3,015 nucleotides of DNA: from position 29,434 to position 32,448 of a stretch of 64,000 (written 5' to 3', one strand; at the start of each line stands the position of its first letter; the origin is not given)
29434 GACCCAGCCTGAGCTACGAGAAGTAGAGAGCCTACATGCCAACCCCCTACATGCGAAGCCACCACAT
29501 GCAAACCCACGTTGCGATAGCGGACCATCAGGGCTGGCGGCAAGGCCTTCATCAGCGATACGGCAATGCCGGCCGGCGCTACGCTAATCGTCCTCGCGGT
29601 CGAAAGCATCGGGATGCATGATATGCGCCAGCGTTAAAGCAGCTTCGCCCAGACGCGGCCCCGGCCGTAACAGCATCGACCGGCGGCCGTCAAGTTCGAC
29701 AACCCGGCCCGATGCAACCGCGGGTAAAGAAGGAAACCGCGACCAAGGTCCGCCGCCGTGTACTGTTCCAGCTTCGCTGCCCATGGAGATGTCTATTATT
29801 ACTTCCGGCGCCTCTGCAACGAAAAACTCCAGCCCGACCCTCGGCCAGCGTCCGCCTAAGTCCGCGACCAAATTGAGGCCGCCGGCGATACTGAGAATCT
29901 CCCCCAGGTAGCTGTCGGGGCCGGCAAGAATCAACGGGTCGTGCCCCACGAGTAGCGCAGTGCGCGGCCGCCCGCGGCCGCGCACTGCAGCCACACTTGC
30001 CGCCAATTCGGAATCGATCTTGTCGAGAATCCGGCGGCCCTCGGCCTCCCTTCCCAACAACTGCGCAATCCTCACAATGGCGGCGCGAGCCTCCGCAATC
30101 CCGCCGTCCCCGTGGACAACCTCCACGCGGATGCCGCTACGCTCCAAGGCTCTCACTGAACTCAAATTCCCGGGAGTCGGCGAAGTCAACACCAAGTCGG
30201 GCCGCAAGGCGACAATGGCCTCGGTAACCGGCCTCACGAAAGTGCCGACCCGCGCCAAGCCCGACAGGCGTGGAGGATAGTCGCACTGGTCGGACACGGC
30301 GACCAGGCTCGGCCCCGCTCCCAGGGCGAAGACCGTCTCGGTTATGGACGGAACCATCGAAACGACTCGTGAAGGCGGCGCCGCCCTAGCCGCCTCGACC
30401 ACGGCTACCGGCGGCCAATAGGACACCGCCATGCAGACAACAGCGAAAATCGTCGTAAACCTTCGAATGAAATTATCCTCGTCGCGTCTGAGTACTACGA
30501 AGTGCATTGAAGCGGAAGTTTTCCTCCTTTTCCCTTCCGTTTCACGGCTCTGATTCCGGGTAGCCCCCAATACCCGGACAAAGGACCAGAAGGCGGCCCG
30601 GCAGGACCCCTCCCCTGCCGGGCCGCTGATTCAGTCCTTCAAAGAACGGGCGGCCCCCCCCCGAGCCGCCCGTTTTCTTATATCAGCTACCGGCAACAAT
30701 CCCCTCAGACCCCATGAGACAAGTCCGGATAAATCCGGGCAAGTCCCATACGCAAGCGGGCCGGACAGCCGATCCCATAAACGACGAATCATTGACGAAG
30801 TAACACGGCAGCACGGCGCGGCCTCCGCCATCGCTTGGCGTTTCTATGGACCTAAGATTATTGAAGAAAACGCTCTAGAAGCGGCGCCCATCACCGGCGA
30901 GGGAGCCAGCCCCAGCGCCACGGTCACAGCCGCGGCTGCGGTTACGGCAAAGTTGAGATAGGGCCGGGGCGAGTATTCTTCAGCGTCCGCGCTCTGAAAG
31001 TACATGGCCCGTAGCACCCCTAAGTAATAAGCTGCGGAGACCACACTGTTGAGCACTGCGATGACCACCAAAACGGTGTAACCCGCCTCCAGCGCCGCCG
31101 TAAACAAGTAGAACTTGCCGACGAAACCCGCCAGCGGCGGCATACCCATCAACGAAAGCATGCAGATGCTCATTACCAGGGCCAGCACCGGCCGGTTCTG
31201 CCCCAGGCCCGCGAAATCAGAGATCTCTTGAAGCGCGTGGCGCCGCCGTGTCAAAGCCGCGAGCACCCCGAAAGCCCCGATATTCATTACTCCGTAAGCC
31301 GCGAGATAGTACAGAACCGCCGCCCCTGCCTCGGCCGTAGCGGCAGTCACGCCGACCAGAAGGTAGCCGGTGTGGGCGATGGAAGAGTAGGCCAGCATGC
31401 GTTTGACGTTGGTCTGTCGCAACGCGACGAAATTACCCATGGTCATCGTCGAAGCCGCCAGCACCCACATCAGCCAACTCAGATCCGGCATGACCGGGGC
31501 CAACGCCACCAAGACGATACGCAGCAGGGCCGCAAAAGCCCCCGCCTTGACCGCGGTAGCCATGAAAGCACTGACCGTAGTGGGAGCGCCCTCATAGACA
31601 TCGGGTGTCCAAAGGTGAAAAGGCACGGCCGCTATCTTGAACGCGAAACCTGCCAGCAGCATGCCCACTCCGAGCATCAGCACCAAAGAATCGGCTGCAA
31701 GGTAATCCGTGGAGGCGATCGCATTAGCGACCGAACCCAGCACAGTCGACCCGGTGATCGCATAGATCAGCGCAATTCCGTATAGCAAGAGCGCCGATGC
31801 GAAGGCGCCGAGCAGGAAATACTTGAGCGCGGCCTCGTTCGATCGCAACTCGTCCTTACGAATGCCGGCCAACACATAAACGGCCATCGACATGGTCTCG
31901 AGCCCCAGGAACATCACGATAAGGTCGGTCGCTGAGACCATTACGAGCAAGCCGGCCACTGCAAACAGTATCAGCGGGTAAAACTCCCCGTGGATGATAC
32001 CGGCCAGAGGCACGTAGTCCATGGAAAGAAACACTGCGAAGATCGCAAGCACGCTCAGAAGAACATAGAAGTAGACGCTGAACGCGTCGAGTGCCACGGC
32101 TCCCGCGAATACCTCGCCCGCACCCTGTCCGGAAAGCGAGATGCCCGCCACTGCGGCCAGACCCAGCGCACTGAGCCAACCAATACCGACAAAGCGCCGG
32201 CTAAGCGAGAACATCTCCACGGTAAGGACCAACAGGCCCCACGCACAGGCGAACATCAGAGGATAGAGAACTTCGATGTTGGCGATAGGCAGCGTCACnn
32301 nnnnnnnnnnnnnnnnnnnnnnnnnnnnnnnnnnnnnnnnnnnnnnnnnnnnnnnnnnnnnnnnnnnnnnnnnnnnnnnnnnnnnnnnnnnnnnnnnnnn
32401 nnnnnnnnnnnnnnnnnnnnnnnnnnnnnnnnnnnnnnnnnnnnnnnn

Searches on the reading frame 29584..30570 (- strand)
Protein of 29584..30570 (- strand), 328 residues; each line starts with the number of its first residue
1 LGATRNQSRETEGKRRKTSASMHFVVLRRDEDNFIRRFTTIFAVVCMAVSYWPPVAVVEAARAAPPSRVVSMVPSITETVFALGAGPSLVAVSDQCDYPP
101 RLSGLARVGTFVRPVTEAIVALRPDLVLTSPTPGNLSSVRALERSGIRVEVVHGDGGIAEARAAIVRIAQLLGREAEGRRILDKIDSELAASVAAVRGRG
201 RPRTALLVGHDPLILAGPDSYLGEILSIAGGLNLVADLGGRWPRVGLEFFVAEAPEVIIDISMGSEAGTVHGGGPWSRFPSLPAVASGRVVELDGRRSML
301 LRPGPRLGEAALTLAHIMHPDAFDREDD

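Call 8: search_protein_families(library=pfam, proteins=[window:29584-30570:-], max_evalue=0.001)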
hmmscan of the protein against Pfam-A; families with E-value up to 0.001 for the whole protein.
window:29584-30570:- (328 aa): 1 family
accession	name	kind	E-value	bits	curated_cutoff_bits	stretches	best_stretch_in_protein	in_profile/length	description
PF01497.23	Peripla_BP_2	-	1.1e-23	84.3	27.5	1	69-294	1-232/235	Periplasmic binding protein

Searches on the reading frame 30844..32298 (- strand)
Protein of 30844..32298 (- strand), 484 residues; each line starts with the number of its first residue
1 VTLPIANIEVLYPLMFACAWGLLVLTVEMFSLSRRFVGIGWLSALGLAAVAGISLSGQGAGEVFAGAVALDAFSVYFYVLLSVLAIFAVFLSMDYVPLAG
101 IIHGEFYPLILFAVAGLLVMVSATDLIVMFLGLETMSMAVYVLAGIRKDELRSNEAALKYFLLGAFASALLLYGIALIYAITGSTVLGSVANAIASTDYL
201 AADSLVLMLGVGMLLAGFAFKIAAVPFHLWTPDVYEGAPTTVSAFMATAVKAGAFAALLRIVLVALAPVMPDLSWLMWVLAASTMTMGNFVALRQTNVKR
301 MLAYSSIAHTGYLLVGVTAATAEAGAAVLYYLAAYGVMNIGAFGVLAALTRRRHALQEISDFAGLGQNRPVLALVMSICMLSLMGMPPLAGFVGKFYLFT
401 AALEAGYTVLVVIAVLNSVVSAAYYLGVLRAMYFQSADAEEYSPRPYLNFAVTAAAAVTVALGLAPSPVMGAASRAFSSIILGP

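Call 4: search_protein_families(library=pfam, proteins=[window:30844-32298:-], max_evalue=0.01)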
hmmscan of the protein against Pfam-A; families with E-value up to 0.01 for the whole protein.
window:30844-32298:- (484 aa): 1 family
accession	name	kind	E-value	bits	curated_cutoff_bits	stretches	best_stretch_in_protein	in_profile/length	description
PF00361.26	Proton_antipo_M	-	5.1e-82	275.8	21.5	1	123-420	1-293/294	NADH:quinone oxidoreductase/Mrp antiporter, TM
